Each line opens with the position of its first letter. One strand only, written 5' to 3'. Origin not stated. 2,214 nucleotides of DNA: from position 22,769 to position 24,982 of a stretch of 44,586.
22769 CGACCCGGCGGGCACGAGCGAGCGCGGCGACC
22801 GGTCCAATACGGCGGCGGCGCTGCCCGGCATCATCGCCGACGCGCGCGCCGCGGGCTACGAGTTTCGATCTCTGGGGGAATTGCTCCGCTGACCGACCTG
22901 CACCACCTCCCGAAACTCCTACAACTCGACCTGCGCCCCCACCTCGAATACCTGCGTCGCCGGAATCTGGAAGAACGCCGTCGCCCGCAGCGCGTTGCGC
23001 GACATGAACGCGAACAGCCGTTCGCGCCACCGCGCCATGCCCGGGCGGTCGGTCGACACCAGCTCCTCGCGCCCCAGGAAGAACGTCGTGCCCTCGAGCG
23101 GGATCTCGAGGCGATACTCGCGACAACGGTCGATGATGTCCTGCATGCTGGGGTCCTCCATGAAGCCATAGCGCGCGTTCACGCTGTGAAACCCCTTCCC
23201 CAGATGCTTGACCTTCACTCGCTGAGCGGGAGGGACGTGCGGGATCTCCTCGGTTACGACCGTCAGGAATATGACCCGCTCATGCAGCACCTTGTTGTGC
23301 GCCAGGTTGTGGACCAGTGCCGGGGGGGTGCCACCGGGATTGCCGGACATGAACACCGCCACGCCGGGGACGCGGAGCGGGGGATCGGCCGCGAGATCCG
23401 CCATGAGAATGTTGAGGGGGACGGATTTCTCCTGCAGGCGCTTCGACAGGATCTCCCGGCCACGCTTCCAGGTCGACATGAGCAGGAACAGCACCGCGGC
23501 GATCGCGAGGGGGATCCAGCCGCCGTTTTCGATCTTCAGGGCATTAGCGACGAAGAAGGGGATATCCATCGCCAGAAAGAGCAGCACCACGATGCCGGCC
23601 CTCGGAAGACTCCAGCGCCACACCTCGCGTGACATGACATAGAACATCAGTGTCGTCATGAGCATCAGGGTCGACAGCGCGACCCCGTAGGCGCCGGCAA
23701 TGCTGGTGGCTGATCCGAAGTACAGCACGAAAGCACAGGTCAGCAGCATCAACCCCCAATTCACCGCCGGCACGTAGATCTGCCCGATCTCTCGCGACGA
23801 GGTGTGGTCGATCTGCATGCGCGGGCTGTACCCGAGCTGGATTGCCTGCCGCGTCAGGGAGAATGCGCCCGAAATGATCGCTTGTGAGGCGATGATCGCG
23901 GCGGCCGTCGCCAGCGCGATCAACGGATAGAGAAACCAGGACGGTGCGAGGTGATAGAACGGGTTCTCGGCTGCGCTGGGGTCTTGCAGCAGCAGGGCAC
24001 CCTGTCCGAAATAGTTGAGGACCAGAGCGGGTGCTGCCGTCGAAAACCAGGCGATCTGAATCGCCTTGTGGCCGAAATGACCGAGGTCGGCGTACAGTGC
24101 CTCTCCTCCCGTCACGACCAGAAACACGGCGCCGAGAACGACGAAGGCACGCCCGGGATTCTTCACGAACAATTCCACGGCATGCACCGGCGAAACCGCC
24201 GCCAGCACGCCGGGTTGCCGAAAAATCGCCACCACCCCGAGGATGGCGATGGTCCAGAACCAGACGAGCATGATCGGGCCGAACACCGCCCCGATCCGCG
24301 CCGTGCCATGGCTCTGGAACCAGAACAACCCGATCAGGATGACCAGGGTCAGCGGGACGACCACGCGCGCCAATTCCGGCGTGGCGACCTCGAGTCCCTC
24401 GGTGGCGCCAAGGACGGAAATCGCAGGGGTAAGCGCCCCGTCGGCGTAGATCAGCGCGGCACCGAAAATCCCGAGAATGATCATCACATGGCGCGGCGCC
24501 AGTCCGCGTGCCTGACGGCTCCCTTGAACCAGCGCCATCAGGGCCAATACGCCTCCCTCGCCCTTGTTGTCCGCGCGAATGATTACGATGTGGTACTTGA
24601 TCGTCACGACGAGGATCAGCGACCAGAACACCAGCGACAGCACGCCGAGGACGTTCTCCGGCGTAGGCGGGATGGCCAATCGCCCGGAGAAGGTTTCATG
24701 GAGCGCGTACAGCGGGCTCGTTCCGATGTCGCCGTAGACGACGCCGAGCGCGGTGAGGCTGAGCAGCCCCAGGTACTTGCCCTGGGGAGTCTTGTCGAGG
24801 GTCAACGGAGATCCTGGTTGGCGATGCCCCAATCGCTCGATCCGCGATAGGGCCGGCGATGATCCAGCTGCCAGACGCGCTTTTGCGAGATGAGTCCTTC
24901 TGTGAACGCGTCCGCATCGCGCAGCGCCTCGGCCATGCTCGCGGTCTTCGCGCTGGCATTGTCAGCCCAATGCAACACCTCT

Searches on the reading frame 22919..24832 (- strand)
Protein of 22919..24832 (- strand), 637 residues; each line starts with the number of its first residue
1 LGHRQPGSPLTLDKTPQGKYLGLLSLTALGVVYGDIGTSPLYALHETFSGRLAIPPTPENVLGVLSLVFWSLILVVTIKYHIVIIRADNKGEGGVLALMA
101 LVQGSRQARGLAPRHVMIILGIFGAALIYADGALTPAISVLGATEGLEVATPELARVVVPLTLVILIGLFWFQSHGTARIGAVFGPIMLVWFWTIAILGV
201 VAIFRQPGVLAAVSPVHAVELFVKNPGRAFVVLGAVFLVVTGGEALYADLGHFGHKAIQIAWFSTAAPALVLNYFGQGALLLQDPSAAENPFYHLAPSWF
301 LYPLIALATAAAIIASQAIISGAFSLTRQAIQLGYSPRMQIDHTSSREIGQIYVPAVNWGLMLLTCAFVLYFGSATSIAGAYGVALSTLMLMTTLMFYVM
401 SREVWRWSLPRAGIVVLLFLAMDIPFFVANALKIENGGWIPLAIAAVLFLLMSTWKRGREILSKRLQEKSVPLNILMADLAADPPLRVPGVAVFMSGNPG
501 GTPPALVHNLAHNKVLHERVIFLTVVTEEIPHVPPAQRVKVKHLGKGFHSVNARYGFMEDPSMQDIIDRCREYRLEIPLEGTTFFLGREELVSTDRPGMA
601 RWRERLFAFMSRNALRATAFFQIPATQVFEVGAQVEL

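Call 80: search_protein_families(library=pfam, proteins=[window:22919-24832:-], max_evalue=0.001)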
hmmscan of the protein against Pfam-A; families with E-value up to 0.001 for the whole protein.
window:22919-24832:- (637 aa): 2 families
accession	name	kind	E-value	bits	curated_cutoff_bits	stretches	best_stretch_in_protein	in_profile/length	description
PF02705.21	K_trans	-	5.9e-184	612.2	24.8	1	25-477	2-452/454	K+ potassium transporter integral membrane domain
PF22776.1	K_trans_C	-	3.9e-51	173.3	24.8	1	489-637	1-151/151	K+ potassium transporter C-terminal domain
